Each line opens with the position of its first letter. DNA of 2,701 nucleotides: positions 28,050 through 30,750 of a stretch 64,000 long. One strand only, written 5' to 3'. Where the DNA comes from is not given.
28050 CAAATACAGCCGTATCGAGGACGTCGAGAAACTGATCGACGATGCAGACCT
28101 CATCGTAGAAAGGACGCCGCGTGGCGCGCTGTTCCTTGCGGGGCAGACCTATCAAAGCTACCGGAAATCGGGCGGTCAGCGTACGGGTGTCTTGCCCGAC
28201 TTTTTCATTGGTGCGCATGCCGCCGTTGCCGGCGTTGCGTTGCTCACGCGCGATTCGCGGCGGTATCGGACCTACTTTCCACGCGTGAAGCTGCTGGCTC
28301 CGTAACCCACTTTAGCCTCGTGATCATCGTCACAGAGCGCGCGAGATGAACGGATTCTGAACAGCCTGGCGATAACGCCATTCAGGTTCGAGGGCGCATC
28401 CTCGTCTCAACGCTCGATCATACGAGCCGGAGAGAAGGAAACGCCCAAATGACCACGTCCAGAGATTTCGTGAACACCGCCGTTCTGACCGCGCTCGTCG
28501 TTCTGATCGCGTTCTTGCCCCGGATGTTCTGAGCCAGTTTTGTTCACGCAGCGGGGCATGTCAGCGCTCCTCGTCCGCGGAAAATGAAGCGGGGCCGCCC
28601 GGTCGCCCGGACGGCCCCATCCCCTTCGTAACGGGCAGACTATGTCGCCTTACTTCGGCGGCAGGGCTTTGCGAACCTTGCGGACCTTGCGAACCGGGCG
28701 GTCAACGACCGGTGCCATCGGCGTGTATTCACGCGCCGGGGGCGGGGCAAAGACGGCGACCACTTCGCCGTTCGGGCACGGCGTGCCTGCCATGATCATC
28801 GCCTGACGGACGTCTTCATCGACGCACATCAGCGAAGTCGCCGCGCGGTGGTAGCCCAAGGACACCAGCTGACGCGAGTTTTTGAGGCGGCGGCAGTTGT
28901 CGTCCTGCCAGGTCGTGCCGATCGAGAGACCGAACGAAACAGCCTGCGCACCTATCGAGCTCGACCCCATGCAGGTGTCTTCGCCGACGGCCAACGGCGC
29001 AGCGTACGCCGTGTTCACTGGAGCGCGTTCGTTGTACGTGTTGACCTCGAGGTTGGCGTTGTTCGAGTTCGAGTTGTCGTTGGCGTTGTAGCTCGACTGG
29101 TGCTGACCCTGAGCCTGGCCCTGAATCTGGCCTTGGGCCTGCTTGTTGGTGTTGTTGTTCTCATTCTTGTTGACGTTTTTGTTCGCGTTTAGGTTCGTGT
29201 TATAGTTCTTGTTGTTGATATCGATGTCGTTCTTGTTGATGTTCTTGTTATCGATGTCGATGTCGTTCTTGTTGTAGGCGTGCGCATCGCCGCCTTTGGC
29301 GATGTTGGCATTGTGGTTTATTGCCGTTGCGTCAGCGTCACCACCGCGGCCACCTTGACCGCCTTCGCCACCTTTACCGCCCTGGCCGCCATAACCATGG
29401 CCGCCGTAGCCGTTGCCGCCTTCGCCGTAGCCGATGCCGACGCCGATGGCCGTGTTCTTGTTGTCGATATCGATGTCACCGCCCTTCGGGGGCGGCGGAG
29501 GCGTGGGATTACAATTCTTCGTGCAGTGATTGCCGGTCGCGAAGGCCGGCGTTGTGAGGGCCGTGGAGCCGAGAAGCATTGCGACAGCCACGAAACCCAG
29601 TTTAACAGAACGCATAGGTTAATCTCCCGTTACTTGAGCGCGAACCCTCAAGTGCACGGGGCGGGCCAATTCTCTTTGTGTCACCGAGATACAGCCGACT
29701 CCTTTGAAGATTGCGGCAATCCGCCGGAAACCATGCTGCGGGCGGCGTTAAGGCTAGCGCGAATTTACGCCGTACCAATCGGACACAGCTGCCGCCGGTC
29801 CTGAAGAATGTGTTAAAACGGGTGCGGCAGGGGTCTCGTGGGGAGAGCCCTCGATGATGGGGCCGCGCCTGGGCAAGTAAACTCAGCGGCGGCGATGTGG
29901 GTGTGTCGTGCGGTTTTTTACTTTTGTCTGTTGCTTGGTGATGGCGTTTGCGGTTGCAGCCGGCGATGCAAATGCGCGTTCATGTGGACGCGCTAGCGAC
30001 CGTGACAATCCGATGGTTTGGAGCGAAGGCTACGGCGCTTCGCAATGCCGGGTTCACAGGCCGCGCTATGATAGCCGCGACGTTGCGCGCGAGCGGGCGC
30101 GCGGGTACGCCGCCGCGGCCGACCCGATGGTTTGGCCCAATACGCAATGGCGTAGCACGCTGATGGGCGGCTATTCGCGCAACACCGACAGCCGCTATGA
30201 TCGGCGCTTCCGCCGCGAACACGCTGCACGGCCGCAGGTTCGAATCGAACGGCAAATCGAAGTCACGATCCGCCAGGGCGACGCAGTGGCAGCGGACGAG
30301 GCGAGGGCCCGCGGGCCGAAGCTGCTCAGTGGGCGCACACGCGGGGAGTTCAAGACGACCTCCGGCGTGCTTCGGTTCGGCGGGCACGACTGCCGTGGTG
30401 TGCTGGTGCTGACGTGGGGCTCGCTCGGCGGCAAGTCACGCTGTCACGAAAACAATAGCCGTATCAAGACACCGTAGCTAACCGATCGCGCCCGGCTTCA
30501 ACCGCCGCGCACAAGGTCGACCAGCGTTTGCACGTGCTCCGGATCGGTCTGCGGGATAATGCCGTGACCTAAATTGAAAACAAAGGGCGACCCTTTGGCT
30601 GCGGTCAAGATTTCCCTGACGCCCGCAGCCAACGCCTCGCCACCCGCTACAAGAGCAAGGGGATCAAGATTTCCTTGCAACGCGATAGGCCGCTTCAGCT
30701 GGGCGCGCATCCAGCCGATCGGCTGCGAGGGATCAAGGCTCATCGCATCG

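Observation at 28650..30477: Secreted Gly-rich / Asn-Lys-Asp-rich low-complexity protein, a compositional outlier in a GC-rich genome, with a divergent secreted partner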

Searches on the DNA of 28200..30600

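Call 75: search_rna_families(source=window, start=28200, end=30600, threshold=evalue, max_evalue=1)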
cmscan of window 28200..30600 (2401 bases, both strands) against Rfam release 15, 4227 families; matches with E-value up to 1: 2.
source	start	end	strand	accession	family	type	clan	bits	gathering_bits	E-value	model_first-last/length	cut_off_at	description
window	28591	28689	-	RF01867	CC2171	Gene; sRNA;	-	25.4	75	0.0086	1-159/159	no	caulobacter sRNA CC2171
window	29202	29248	-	RF01675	CrcZ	Gene; sRNA;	-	15.1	95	0.3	1-398/398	no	Pseudomonas sRNA CrcZ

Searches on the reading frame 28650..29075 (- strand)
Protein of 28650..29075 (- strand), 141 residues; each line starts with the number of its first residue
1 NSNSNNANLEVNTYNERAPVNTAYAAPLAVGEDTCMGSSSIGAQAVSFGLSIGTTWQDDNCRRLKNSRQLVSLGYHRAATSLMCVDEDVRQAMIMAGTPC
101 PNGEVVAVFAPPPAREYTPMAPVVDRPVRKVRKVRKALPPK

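Call 18: search_dna_similar(query=window:28650-29075:-, collection=plasmids, mode=protein, max_evalue=0.001, max_rows=30)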
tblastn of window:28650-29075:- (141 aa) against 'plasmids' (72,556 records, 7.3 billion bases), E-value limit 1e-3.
Records with a match: 6; places in all: 6; records where one place covers at least 80% of the query: 0.
Best place of each record, by identity: <60% 6.
By first word of the organism name: Burkholderia 3; Novosphingobium 2; Variovorax 1.
By predicted mobility (MOB-suite, as given by PLSDB): non-mobilizable 6.
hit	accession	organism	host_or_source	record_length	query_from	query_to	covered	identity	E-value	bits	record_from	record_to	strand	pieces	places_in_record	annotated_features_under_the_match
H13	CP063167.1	Variovorax paradoxus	-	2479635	28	111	60%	43.2%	1e-14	77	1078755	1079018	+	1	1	none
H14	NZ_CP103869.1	Novosphingobium humi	pure culture,soil biofilm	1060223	33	105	52%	48.1%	1e-12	71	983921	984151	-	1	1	none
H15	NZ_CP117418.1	Novosphingobium humi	Single cell,Soil from military shooting ...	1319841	33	105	52%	48.1%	1e-12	71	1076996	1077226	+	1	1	none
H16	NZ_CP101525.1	Burkholderia arboris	mixed culture,soil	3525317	32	101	50%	37.1%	1e-5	50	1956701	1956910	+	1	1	none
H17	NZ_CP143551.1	Burkholderia multivorans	Homo sapiens,bronchoalveolar lavage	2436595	33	101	49%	37.7%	5e-6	52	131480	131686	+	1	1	none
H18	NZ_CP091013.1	Burkholderia cenocepacia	-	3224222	33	101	49%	37.7%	6e-6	51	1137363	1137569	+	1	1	none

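Call 27: search_solved_structures(query=A1, max_evalue=1)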
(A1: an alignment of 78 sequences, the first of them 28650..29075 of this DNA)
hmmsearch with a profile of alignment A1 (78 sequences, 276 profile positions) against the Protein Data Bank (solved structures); distinct sequences matched with E-value up to 1: 3.
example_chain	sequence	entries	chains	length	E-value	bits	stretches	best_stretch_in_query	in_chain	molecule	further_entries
6j8e_A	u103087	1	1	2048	0.18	14.9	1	9-121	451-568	Sodium channel protein type 2 subunit alpha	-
3p8c_D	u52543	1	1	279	0.66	13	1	45-78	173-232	Wiskott-Aldrich syndrome protein family member 1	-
4fe8_A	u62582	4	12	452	0.99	12.5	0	71-129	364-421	Maltose-binding periplasmic protein,Huntingtin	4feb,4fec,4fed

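Call 28: find_related_loci(query=A1, collection=genome_contigs, flank=5000)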
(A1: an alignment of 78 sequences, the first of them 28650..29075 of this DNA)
Query A1 (141 aa) in genome_contigs; peptide patterns used: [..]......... (x = any residue, [..] = any of these).
72 stretches matched a pattern; 67 encode a relative of the query (tblastn E <= 1e-3); 67 distinct loci.
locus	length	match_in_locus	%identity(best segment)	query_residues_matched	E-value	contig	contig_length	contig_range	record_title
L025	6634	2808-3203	98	10-141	2e-87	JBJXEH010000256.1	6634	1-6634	MAG: Micropepsaceae bacterium isolate P.bin.180 k127_3869587, whole genome shotgun sequence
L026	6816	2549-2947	90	8-141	5e-80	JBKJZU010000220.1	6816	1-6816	MAG: Micropepsaceae bacterium isolate swi_bin.26 k127_8963996, whole genome shotgun sequence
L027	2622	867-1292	83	1-141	2e-79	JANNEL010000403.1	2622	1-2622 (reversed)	MAG: Alphaproteobacteria bacterium isolate OTE_75_metabat_39 OTE_75_k141_1898362, whole genome shotgun sequence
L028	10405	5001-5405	90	8-141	1e-75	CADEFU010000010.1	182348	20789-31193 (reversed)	MAG: uncultured Alphaproteobacteria bacterium isolate Alphaproteobacteria sp. RBC032 genome assembly, contig: MAG032_10,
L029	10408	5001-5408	84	9-141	4e-74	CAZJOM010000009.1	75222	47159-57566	MAG TPA_asm: uncultured Flavobacteriaceae bacterium isolate binchicken_co199_69 genome assembly, contig: NODE_439_length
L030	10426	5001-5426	84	1-141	1e-73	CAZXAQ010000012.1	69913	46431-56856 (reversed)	MAG TPA_asm: uncultured Flavobacteriaceae bacterium isolate SRP189682_co2_38 genome assembly, contig: NODE_264_length_69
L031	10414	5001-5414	81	9-141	2e-72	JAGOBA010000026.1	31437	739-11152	MAG: Alphaproteobacteria bacterium isolate Go_Eff_bin_200 Go_Eff_2341_length_31437_cov_9.503258, whole genome shotgun se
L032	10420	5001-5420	76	8-141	2e-71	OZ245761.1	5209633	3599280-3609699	MAG: Micropepsaceae bacterium isolate e7f57dc3-0177-448b-864b-a3f88f5d25ea genome assembly, chromosome: 1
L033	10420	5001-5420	76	8-141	2e-70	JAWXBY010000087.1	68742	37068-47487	MAG: Alphaproteobacteria bacterium isolate MP8IB2.145 k99_651423, whole genome shotgun sequence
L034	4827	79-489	79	11-141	3e-69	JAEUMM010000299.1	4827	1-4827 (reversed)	MAG: Alphaproteobacteria bacterium isolate new MAG-147 k141_3124951, whole genome shotgun sequence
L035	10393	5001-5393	77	11-141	5e-65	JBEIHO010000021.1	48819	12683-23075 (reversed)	MAG: Alphaproteobacteria bacterium isolate Sample-102-S76-bin-27 Sample_102_S76-bin_27-k141_163265, whole genome shotgun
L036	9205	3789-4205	74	9-141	7e-63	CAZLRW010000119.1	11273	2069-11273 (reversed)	MAG TPA_asm: uncultured Flavobacteriaceae bacterium isolate SRP287051_co2_163 genome assembly, contig: NODE_9797_length_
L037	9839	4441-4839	75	10-141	1e-59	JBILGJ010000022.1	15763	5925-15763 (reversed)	MAG: Micropepsaceae bacterium isolate ME2016-09-23_3300044730_group7_bin91 Rohwer_bin1907_scaffold_2591_c1, whole genome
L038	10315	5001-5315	81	2-104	8e-56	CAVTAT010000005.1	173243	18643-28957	MAG: uncultured Alphaproteobacteria bacterium isolate MFD04651.bin.2.154 genome assembly, contig: contig_20418, whole ge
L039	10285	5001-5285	84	9-103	1e-55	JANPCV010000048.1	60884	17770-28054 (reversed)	MAG: Caulobacteraceae bacterium isolate VAR_78_metabat_463 VAR_78_k141_3513320, whole genome shotgun sequence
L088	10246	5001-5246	42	32-114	1e-13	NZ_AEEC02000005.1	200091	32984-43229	Herbaspirillum frisingense GSF30 contig05, whole genome shotgun sequence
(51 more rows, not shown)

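Call 31: predict_structure(alignment_id=A1)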
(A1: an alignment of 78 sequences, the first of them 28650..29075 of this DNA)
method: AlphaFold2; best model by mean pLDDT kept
length: 141 residues; sequences in the alignment: 78
mean_pLDDT: 59.5   pTM: 0.32
mean pLDDT of the five models: 59.5, 57.8, 55.9, 53.4, 52.7
residues with pLDDT >= 90: 0; 70-90: 38; 50-70: 61; < 50: 42
segments of 3 or more residues with pLDDT < 50: 1-4, 6-10, 22-24, 26-30, 38-52, 105-111
pLDDT, mean of each block of 10 residues (from residue 1): 45 52 48 51 41 56 69 74 75 80 51 57 68 67 57
secondary structure, 60 per line:
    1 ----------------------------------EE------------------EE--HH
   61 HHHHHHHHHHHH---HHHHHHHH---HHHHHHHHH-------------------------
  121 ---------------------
elements in order: H59-72 H76-83 H87-95

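Call 33: search_protein_families(library=pfam, alignment_id=A1, max_evalue=0.1)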
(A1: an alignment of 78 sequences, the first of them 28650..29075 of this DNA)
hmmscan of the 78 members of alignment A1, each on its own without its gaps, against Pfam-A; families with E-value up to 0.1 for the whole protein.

A. member 1, window:28650-29075:- (141 aa): 0 families

B. families by the number of members that match (of 78 scanned): 13 families
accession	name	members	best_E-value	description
PF00691.25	OmpA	8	2.9e-24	OmpA family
PF01391.23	Collagen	3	8.8e-34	Collagen triple helix repeat (20 copies)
PF00879.23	Defensin_propep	1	0.00062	Defensin propeptide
PF05359.17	DUF748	1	0.0009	Domain of Unknown Function (DUF748)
PF02862.22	DDHD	1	0.0099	DDHD domain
PF05318.17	Tombus_movement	1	0.011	Tombusvirus movement protein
PF04625.18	DEC-1_N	1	0.019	DEC-1 protein, N-terminal region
PF20802.2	MAML1_3_TAD1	1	0.021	Mastermind-like 1/3, transactivation domain 1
PF10608.14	MAGUK_N_PEST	1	0.057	Polyubiquitination (PEST) N-terminal domain of MAGUK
PF25331.1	C2_Mug190_3rd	1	0.063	Third C2 domain of meiotically up-regulated Mug190 protein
PF02535.28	Zip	1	0.085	ZIP Zinc transporter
PF12467.13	CMV_1a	1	0.092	Cucumber mosaic virus 1a protein family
PF01080.22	Presenilin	1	0.096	Presenilin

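Call 37: fold_search(model_id=the predicted structure, library=pdb)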
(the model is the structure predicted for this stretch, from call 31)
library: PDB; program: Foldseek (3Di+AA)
matches with E <= 10: 58; with E <= 0.001: 0
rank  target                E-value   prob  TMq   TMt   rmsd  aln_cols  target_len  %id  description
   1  7tfm                  8.2e-01  0.15  0.23  0.23   7.2        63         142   16  Atomic Structure of the Leishmania spp. Hsp100 N-Domain (released 2022-02-16)
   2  4mal_B                1.2e+00  0.21  0.16  0.34   6.4        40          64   18  TPR3 of FimV from P. aeruginosa (PAO1) (released 2014-08-20)
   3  4mbq_C                1.3e+00  0.21  0.18  0.45   4.0        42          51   14  TPR3 of FimV from P. aeruginosa (PAO1) (released 2014-08-20)
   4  4mal_A                2.5e+00  0.14  0.18  0.39   4.1        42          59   14  TPR3 of FimV from P. aeruginosa (PAO1) (released 2014-08-20)
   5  9j79_C                2.7e+00  0.08  0.18  0.34   4.5        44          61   11  Cryo-EM structure of CRL2-FEM1B bound with TOM20(tetramer) (released 2025-04-09)
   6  8dit_C                3.1e+00  0.11  0.20  0.05   4.3        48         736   21  Cryo-EM structure of a HOPS core complex containing Vps33, Vps16, and Vps18 (released 2022-08-31)
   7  7a23_N                3.1e+00  0.08  0.18  0.17  16.1        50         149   16  Plant mitochondrial respiratory complex I (released 2020-10-28)
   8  4mbq_A                3.4e+00  0.14  0.20  0.53   3.9        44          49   11  TPR3 of FimV from P. aeruginosa (PAO1) (released 2014-08-20)
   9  2kj8_MODEL_1_A        3.7e+00  0.08  0.19  0.22  10.3        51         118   20  NMR structure of fragment 87-196 from the putative phage integrase IntS of E. coli: Northeast Structural Genom (released 2009-07-07)
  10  5xy3_i                4.0e+00  0.10  0.21  0.38   4.8        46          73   22  Large subunit of Trichomonas vaginalis ribosome (released 2017-08-30)
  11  7nsb_g                4.3e+00  0.05  0.16  0.05  12.3        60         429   20  Supramolecular assembly module of yeast Chelator-GID SR4 E3 ubiquitin ligase (released 2021-05-05)
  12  4mbq_D                4.7e+00  0.10  0.19  0.45   3.9        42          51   14  TPR3 of FimV from P. aeruginosa (PAO1) (released 2014-08-20)
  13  8c3e                  4.7e+00  0.10  0.17  0.41   4.5        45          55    9  Engineered mini-protein LCB2 (blocking ligand of SARS-Cov-2 spike protein) (released 2023-04-12)
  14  6r91_G                4.7e+00  0.03  0.23  0.27   7.9        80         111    9  Cryo-EM structure of NCP_THF2(-3)-UV-DDB (released 2019-06-12)
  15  4mbq_B                5.0e+00  0.10  0.18  0.45   3.8        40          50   15  TPR3 of FimV from P. aeruginosa (PAO1) (released 2014-08-20)
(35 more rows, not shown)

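Call 63: get_annotated_region(hit=H18, flank=7000)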
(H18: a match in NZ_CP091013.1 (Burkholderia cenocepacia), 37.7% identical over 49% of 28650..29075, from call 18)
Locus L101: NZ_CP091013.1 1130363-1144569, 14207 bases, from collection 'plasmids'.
description: Burkholderia cenocepacia strain CMCC(B)23006 plasmid unnamed1, complete sequence
organism: Burkholderia cenocepacia (NCBI taxid 95486)
taxonomy: Bacteria; Pseudomonadota; Betaproteobacteria; Burkholderiales; Burkholderiaceae; Burkholderia; Burkholderia cenocepacia
host: -; source: -; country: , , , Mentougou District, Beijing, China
typing (MOB-suite, as given by PLSDB): non-mobilizable
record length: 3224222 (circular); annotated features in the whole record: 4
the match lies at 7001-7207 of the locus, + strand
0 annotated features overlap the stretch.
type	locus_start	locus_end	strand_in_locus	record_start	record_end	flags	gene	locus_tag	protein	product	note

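Call 64: get_annotated_region(hit=H13, flank=7000)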
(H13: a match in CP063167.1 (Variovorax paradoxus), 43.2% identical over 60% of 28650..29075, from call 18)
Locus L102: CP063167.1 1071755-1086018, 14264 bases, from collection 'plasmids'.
description: Variovorax paradoxus strain VAI-C plasmid unnamed, complete sequence
organism: Variovorax paradoxus (NCBI taxid 34073)
taxonomy: Bacteria; Pseudomonadota; Betaproteobacteria; Burkholderiales; Comamonadaceae; Variovorax; Variovorax paradoxus
host: -; source: -; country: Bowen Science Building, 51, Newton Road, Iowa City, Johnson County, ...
typing (MOB-suite, as given by PLSDB): non-mobilizable
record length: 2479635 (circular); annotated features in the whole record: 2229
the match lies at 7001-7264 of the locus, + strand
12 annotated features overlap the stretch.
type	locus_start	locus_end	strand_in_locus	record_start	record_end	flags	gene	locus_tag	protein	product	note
CDS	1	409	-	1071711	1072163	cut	-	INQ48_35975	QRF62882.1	YXWGXW repeat-containing protein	-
CDS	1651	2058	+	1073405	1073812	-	-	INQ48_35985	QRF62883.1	hypothetical protein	-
CDS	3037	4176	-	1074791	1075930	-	-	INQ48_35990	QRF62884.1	sensor domain-containing diguanylate cyclase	-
CDS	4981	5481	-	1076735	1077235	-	-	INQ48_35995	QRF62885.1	response regulator transcription factor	-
CDS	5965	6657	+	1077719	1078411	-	-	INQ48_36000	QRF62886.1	hypothetical protein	-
CDS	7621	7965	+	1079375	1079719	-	-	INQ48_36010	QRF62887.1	hypothetical protein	-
CDS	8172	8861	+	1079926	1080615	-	-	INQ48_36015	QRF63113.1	response regulator transcription factor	-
CDS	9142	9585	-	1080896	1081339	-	-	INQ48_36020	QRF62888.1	universal stress protein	-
CDS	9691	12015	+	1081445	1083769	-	-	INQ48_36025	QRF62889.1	cation-translocating P-type ATPase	-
CDS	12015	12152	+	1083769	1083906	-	ccoS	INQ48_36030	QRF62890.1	cbb3-type cytochrome oxidase assembly protein CcoS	-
CDS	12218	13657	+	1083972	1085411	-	ccoN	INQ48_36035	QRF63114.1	cytochrome-c oxidase, cbb3-type subunit I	-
CDS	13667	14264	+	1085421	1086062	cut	ccoO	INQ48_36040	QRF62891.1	cytochrome-c oxidase, cbb3-type subunit II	-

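Call 93: search_protein_families(library=pfam, proteins=[L088:4037-4615:+, L102:5965-6657:+], max_evalue=0.01)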
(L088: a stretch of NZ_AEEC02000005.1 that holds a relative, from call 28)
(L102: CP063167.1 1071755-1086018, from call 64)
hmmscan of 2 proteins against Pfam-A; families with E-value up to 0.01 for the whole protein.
L088:4037-4615:+ (192 aa): 0 families

L102:5965-6657:+ (230 aa): 0 families
